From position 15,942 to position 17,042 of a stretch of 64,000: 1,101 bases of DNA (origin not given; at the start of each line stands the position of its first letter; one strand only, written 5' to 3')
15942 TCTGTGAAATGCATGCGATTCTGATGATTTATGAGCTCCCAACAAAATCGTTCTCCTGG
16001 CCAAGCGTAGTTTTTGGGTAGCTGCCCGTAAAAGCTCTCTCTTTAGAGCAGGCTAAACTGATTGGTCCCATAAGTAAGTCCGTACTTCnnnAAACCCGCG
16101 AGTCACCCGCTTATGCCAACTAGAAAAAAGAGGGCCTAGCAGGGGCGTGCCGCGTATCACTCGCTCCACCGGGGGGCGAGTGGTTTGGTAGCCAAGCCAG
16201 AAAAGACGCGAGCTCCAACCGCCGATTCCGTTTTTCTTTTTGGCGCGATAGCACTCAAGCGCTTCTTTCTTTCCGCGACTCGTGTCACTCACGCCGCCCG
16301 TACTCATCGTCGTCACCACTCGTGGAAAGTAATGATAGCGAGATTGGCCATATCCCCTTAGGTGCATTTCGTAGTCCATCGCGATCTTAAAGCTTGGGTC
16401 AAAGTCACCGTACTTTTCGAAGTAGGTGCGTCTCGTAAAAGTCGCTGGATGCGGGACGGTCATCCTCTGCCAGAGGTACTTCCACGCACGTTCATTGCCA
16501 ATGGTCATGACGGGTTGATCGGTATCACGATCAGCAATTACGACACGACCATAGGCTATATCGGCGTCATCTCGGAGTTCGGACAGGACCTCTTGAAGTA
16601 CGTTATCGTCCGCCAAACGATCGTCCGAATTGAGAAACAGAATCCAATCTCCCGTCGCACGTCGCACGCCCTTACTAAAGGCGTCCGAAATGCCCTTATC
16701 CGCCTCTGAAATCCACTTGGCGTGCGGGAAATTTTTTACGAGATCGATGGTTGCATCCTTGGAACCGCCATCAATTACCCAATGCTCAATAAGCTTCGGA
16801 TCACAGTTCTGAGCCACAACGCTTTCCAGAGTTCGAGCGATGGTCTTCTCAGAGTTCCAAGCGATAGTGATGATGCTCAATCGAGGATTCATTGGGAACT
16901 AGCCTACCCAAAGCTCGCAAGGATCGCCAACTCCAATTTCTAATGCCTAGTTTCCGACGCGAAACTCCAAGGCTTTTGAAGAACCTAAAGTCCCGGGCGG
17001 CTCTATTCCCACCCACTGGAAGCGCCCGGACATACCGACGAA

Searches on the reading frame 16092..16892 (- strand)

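Call 79: search_protein_families(library=pfam, proteins=[window:16092-16892:-], max_evalue=0.0001)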
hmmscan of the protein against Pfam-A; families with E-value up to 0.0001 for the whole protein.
window:16092-16892:- (267 aa): 3 families
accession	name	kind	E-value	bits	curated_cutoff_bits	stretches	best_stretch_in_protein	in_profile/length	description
PF00535.33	Glycos_transf_2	-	1.9e-26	93.4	23.3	1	6-144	1-149/168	Glycosyl transferase family 2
PF13641.12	Glyco_tranf_2_3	-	1.2e-06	29.1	27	1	3-177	1-191/230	Glycosyltransferase like family 2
PF10111.15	Glyco_tranf_2_2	-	3.8e-05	23.8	27.3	1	12-120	7-127/276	Glycosyltransferase like family 2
